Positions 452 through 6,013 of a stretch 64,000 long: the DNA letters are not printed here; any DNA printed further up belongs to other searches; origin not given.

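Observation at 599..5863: Giant membrane-anchored surface protein combining Cys/Asp repeats, an embedded thioredoxin domain and two HExxH modules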

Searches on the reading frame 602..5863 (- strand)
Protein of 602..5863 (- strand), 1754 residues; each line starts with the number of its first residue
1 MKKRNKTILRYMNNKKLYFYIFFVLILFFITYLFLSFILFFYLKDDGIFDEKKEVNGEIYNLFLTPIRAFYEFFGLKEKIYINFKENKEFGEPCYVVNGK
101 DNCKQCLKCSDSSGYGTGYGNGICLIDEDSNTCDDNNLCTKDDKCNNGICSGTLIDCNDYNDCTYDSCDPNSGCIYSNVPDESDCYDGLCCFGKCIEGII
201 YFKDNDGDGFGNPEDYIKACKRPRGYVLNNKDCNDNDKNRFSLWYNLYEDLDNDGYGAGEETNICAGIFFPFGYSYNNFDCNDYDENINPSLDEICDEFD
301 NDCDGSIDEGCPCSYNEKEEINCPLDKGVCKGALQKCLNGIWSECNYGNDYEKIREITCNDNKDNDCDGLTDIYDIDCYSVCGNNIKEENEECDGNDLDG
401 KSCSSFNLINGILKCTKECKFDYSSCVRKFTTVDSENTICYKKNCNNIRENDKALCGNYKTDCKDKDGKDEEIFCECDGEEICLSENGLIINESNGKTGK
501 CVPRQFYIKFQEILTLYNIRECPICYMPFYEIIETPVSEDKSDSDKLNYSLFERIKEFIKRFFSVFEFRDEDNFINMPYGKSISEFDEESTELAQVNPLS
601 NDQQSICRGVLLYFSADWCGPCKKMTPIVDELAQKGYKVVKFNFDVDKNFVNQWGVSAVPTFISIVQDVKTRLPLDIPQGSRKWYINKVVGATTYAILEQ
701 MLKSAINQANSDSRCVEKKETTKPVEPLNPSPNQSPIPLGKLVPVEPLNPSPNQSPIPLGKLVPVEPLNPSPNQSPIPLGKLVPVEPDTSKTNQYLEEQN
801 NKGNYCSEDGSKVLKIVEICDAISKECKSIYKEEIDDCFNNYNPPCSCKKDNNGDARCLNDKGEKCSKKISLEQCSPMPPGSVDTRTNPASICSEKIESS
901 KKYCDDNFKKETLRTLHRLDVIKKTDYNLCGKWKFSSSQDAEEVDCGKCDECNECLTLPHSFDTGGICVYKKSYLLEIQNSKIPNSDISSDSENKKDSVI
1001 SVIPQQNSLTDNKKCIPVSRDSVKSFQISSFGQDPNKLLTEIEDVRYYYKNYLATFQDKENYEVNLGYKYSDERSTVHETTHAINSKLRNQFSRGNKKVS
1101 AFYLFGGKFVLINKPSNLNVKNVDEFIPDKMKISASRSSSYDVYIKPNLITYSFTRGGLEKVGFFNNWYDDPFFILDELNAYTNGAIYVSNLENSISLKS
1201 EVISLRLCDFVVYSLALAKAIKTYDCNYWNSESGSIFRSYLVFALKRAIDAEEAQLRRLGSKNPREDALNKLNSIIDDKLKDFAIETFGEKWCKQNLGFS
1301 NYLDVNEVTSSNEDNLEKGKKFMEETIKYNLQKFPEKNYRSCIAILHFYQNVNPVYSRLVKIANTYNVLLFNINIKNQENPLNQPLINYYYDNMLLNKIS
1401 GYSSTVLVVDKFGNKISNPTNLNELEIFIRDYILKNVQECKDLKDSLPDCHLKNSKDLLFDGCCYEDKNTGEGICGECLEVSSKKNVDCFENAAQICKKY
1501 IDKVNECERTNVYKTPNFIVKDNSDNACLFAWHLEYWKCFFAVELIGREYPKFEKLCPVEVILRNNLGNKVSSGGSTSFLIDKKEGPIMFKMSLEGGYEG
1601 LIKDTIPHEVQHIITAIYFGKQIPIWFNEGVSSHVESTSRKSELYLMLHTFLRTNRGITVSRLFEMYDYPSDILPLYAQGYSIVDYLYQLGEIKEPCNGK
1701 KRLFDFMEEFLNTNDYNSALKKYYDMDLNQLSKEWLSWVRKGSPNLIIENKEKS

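Call 3: search_protein_families(library=pfam, proteins=[window:602-5863:-], max_evalue=1)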
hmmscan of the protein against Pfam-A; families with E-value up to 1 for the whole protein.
window:602-5863:- (1754 aa): 10 families
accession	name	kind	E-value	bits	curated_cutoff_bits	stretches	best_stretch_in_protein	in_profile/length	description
PF00085.26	Thioredoxin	-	7.6e-12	45.6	23.5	1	609-664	20-78/103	Thioredoxin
PF13485.12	Peptidase_MA_2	-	5.4e-10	39.9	32.4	1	1603-1740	67-200/201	Peptidase MA superfamily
PF11617.13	Cu-binding_MopE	-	1.4e-07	32.1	27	1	280-309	1-30/30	Putative metal-binding motif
PF13905.12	Thioredoxin_8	-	0.00037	21.2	27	1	610-649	4-48/94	Thioredoxin-like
PF13098.12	Thioredoxin_2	-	0.00053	20.7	27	1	609-668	7-85/104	Thioredoxin-like domain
PF00526.23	Dicty_CTDC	-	0.00094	19.4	27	1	156-177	1-22/24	Dictyostelium (slime mold) repeat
PF13728.12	TraF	-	0.005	17.1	23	1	611-674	133-208/224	F plasmid transfer operon protein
PF14595.12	Thioredoxin_9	-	0.024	14.9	25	1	611-671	45-110/129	Thioredoxin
PF00578.27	AhpC-TSA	-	0.15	12.4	26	1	606-648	25-71/124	AhpC/TSA family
PF23673.1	DUF7154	-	0.2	12.5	27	1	1020-1075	37-98/108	Domain of unknown function (DUF7154)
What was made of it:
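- Checked: Three Pfam families pass their gathering thresholds: Thioredoxin 45.6 bits (GA 23.5), Peptidase_MA_2 39.9 (GA 32.4), Cu-binding_MopE 32.1 (GA 27) (call 3).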

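Call 4: search_protein_families(library=ncbifam, proteins=[window:602-5863:-], max_evalue=1)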
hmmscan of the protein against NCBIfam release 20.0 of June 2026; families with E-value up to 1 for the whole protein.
window:602-5863:- (1754 aa): 12 families
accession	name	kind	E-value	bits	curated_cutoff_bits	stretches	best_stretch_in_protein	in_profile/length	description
TIGR01068.1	thioredoxin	equivalog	2e-12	47.2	96.8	1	608-668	15-78/101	thioredoxin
NF006898.0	PRK09381.1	equivalog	3.1e-08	34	138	1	610-663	24-80/109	thioredoxin TrxA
TIGR01126.1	pdi_dom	equivalog_domain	3.9e-07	30.3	107.2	1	609-670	16-83/105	protein disulfide-isomerase domain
NF008229.0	PRK10996.1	equivalog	8.3e-07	28.8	125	1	609-663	54-111/141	thioredoxin TrxC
TIGR01130.1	ER_PDI_fam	subfamily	4.9e-06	26.4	344.25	1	609-668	365-427/476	protein disulfide-isomerase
TIGR00385.1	dsbE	subfamily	2.3e-05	24.1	123.15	1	593-677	49-133/173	DsbE family thiol:disulfide interchange protein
NF002854.0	PRK03147.1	subfamily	0.0005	20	170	1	604-656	59-119/176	thiol-disulfide oxidoreductase ResA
NF033662.1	acid_disulf_rpt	repeat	0.0052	16.5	41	1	357-380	5-28/32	acidic double-disulfide repeat-containing protein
NF011941.0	PRK15412.1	equivalog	0.0087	15.6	359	1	579-656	41-117/185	thiol:disulfide interchange protein DsbE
NF047696.1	ThlDiSintTplARhiz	equivalog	0.033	14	230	1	608-646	98-140/219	thiol:disulfide interchange protein TlpA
NF045694.1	seleno_TsoB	exception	0.039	12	805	1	603-665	470-543/572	rhodanese/DsbD fusion-like selenoprotein TsoB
NF047697.1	ThioredTrxAClost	equivalog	0.041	14.1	140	1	610-648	20-59/105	thioredoxin TrxA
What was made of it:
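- Closest known: Membrane-anchored extracytoplasmic thioredoxins. Same: Weak NCBIfam hits to DsbE (E 2e-5) and ResA (E 5e-4) (call 4).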
